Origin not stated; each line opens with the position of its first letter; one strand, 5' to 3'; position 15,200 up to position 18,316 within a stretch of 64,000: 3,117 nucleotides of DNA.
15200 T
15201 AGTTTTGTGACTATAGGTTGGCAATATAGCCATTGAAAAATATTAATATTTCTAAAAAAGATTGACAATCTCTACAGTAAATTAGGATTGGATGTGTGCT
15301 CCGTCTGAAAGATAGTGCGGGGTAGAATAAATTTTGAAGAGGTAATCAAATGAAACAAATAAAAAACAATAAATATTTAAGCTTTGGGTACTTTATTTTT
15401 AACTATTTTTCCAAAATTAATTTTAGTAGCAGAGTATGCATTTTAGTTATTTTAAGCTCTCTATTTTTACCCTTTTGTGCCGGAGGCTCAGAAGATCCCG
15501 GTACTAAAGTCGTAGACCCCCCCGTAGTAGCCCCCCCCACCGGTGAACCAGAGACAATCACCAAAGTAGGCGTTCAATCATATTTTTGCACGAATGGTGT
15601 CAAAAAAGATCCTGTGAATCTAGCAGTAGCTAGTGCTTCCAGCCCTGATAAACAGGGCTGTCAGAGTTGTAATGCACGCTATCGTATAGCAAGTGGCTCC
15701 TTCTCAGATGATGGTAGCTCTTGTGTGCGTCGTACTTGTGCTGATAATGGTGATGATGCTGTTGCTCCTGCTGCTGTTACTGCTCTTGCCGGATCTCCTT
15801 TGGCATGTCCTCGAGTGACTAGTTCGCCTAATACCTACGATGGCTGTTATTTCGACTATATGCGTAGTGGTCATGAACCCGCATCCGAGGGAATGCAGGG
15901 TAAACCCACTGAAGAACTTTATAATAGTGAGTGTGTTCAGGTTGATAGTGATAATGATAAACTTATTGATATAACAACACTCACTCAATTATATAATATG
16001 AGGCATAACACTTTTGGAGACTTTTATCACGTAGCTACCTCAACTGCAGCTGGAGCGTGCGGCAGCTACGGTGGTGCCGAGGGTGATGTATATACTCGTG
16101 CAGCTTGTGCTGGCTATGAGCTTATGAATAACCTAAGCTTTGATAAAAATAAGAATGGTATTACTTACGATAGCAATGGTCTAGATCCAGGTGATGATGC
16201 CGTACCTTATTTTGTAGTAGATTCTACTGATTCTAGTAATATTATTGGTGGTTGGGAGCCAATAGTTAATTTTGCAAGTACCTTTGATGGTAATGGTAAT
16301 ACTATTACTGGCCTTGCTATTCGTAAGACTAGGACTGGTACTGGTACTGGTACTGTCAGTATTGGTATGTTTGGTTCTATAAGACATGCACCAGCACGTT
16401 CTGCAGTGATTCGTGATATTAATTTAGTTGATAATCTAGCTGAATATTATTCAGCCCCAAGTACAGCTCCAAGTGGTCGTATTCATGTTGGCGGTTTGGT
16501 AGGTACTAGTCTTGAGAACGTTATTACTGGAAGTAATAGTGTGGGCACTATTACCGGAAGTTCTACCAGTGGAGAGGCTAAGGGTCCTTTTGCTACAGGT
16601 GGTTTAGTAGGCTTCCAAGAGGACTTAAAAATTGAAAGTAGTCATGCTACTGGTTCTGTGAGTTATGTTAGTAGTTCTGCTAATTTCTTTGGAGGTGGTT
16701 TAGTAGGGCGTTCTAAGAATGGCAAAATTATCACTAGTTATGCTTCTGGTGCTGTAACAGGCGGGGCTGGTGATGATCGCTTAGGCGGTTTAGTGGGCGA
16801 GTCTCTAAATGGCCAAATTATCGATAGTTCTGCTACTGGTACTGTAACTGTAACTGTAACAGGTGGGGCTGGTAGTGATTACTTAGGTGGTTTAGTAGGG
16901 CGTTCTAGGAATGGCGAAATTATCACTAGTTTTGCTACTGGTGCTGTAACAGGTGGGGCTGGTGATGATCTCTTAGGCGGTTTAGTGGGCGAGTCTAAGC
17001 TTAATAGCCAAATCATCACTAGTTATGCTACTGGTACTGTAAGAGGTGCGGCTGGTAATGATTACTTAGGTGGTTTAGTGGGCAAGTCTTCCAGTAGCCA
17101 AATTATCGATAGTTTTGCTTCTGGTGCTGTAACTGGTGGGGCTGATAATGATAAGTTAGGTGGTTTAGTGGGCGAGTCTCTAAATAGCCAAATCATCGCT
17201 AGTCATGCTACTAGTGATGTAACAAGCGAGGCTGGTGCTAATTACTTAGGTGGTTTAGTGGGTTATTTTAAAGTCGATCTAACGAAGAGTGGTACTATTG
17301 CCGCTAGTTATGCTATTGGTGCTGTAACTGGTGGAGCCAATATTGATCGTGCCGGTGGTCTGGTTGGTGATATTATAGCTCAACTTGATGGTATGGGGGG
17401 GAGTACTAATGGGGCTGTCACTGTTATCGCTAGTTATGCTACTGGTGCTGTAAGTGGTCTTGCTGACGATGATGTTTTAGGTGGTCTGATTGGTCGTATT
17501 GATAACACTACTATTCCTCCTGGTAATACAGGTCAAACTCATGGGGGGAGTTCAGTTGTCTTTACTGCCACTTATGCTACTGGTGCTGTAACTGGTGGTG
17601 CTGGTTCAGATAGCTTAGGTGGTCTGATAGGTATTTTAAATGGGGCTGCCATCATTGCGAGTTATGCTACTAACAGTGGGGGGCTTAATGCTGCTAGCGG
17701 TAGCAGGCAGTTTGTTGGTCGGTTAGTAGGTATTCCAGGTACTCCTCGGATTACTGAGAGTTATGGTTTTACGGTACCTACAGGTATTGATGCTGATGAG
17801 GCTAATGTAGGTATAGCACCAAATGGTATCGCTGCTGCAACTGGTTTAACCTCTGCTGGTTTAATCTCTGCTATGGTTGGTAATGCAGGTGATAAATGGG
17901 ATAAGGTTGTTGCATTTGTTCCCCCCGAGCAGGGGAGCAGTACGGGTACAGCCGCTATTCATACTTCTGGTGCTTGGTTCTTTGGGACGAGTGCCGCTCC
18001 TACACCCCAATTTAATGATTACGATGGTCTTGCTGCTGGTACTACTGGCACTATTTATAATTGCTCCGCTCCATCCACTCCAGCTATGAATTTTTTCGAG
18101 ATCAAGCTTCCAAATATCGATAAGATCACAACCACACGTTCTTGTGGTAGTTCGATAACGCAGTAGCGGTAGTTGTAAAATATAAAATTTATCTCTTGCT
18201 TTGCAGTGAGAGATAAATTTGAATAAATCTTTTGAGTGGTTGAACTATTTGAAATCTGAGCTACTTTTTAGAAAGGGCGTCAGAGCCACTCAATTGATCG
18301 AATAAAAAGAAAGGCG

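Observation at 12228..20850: In-situ tandem triplication of a ~3-kb lipoprotein gene unit whose boundary lies inside rsmI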

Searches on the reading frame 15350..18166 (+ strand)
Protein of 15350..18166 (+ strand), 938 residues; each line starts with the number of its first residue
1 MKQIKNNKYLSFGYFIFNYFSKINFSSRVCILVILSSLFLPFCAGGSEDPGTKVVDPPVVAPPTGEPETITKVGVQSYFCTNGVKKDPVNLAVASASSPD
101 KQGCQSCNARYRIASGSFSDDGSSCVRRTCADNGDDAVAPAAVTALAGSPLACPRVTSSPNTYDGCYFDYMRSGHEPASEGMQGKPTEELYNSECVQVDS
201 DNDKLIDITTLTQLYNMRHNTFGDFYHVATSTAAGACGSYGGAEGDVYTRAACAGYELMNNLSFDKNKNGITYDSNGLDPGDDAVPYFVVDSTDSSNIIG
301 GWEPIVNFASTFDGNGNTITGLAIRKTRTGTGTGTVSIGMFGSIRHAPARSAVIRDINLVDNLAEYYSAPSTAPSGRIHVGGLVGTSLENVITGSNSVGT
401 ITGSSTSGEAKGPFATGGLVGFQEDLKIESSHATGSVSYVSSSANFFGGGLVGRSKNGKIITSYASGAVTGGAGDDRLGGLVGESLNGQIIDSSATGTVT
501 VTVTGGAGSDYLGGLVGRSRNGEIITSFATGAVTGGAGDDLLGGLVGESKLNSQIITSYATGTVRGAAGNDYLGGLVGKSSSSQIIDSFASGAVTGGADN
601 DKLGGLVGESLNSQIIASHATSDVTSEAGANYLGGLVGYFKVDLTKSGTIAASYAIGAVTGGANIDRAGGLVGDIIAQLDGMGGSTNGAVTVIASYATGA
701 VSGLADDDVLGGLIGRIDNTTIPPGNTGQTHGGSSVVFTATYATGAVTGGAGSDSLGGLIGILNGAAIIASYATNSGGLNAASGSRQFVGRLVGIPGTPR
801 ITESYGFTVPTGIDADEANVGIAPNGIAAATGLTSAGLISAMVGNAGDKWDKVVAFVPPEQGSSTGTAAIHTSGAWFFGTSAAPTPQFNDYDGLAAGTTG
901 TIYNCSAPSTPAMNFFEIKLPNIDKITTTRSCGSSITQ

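Call 8: search_protein_families(library=pfam, proteins=[window:15350-18166:+], max_evalue=0.01)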
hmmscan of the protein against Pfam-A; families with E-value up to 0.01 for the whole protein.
window:15350-18166:+ (938 aa): 1 family
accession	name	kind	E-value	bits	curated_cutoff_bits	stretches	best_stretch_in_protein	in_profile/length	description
PF07581.17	Glug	-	8.5e-24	82.7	20.5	1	478-500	5-28/28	The GLUG motif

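Call 12: find_homologous_proteins(query=window:15350-18166:+)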
Query window:15350-18166:+ (938 aa): 1377 proteins with E <= 0.001 among 8000 candidates; the best 120 are listed.
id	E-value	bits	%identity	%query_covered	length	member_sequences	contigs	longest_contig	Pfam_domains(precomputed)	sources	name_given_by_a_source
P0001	0.0e+0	2045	100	100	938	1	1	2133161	PF07581.18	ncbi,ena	-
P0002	4.5e-199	682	45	99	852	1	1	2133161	PF07581.18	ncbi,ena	-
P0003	7.8e-192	658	52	70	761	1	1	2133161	PF07581.18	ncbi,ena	-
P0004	6.7e-140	486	48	55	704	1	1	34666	PF07581.18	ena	-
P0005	3.0e-111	392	38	46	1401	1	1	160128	PF22352.3,PF07581.18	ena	-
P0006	1.1e-103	367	37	52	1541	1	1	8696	PF22352.3,PF07581.18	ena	-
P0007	6.8e-98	347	37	51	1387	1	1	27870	PF22352.3,PF07581.18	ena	-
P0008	5.0e-88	315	37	76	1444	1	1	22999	PF00028.24,PF07581.18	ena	-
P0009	6.1e-85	304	43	42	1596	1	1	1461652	PF07581.18,PF00041.28,PF16656.12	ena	-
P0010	1.1e-82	297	39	36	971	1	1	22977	PF22352.3,PF07581.18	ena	-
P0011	1.6e-82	296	39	50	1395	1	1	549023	PF07581.18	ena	-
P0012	7.3e-79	284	38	39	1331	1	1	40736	PF22352.3,PF07581.18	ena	-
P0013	3.6e-72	262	40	42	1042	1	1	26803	PF22352.3,PF07581.18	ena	-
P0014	4.2e-70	255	36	36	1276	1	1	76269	PF22352.3,PF07581.18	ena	-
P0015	1.2e-69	254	37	34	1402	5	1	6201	PF07581.18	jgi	jgi:hypothetical protein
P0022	9.4e-65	238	42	52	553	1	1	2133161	-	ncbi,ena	-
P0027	4.5e-61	226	39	52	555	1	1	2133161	-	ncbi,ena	-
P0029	2.9e-60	223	39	60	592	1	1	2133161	-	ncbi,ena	-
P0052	1.0e-47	181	37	50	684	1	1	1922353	PF07581.18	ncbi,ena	-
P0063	4.8e-45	172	42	40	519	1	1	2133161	PF07581.18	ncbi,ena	-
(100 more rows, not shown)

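Call 13: find_encoding_contigs(protein=P0001, flank=10000, max_places=5)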
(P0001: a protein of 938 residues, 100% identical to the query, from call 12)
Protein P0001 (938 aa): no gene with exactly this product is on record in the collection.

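Call 14: find_encoding_contigs(protein=P0004, flank=10000, max_places=5)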
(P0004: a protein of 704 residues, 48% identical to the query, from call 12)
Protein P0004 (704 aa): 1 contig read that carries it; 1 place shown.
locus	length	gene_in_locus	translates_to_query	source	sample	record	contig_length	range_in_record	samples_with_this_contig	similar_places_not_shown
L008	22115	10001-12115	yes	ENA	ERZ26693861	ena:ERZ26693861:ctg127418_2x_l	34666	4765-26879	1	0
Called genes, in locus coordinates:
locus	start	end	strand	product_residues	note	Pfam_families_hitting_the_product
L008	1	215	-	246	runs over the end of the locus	-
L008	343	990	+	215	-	-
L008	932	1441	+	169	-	PF01551:Peptidase_M23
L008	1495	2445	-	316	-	PF03279:Lip_A_acyltrans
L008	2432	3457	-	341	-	PF01210:NAD_Gly3P_dh_N, PF02558:ApbA (weak), PF03446:NAD_binding_2 (weak), PF03807:F420_oxidored (weak), PF07479:NAD_Gly3P_dh_C, PF20618:GPD_NAD_C_bact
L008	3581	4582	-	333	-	PF00762:Ferrochelatase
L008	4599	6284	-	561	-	PF01235:Na_Ala_symp, PF02666:PS_Dcarbxylase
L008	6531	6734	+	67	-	-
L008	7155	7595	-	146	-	-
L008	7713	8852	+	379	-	PF13200:DUF4015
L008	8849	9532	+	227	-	PF00590:TP_methylase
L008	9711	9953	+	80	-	-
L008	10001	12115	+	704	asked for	PF07581:Glug (faint)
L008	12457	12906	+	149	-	-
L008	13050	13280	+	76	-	-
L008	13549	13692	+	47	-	-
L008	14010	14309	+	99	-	-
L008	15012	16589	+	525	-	PF00682:HMGL-like, PF22617:HCS_D2, PF08502:LeuA_dimer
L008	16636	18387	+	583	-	PF02776:TPP_enzyme_N, PF00205:TPP_enzyme_M, PF02775:TPP_enzyme_C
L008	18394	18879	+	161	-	PF01842:ACT, PF22629:ACT_AHAS_ss, PF13710:ACT_5, PF10369:ALS_ss_C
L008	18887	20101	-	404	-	PF02687:FtsX (weak)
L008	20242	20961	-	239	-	PF02463:SMC_N, PF20720:nSTAND3 (faint), PF00005:ABC_tran, PF13304:AAA_21 (faint)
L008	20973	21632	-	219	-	-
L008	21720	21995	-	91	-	-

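Call 17: list_cluster_members(proteins=[P0001, P0002, P0003, P0022, P0027, P0029, P0063, P0004])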
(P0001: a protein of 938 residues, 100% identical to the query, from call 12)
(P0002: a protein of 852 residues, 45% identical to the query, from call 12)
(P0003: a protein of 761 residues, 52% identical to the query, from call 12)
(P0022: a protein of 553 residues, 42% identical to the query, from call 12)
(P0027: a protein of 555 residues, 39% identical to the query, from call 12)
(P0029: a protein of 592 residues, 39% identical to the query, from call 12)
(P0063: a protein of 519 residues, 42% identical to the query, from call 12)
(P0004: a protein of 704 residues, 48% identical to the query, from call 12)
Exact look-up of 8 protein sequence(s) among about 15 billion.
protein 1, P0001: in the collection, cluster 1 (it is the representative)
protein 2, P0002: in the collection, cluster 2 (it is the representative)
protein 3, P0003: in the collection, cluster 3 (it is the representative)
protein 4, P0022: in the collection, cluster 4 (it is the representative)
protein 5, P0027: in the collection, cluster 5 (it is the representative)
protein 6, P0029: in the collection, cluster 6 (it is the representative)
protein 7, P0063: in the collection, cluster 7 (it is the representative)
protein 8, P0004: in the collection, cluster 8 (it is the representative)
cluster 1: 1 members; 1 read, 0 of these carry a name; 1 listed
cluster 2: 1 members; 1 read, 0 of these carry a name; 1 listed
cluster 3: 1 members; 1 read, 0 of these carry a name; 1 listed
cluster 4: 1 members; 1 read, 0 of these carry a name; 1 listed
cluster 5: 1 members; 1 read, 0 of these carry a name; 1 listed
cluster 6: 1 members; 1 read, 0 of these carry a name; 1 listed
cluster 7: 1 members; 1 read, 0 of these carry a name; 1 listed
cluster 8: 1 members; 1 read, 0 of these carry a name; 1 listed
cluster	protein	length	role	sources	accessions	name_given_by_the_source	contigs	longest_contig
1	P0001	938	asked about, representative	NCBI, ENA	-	-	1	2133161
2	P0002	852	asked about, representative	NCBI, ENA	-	-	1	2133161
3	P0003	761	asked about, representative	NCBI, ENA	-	-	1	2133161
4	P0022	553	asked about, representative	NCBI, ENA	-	-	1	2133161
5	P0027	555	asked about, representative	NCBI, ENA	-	-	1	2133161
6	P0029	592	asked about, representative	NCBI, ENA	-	-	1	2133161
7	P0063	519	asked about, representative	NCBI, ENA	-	-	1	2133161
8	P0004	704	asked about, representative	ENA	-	-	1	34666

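Call 30: find_encoding_contigs(protein=P0029, flank=10000, max_places=3)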
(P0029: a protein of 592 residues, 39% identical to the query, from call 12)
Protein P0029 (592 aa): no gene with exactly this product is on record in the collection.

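Call 42: find_encoding_contigs(protein=P0052, flank=10000, max_places=2)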
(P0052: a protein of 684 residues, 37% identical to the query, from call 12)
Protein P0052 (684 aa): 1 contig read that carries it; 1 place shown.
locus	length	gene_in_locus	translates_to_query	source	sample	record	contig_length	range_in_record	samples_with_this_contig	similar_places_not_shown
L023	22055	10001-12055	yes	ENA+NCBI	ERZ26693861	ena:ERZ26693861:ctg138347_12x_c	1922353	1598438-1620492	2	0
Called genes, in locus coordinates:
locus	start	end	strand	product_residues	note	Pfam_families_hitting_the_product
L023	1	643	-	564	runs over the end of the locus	PF02096:60KD_IMP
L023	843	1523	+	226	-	-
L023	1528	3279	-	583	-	PF00209:SNF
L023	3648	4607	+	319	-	PF12122:Rhomboid_N (weak), PF04511:DER1 (weak), PF08551:DUF1751 (faint), PF01694:Rhomboid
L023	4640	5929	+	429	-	PF00924:MS_channel_2nd, PF21082:MS_channel_3rd (weak)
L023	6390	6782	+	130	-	PF01084:Ribosomal_S18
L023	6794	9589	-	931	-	PF00133:tRNA-synt_1, PF09334:tRNA-synt_1g, PF08264:Anticodon_1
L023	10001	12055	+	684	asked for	PF07581:Glug (faint)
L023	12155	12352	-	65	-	-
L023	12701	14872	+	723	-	-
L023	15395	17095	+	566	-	PF01019:G_glu_transpept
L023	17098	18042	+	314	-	PF00005:ABC_tran, PF13175:AAA_15 (faint), PF13304:AAA_21 (faint)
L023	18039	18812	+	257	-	PF01061:ABC2_membrane, PF12698:ABC2_membrane_3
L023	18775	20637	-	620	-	-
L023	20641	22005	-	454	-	PF21033:RMD1-3 (faint), PF13174:TPR_6 (faint), PF13414:TPR_11 (faint), PF13428:TPR_14 (faint), PF13432:TPR_16 (faint), PF13424:TPR_12 (weak), PF13181:TPR_8 (weak), PF04471:Mrr_cat, +5 more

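Call 53: search_protein_families(library=ncbifam, proteins=[window:15350-18166:+], max_evalue=0.01)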
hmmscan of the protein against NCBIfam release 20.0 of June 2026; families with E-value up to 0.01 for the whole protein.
window:15350-18166:+ (938 aa): 0 families
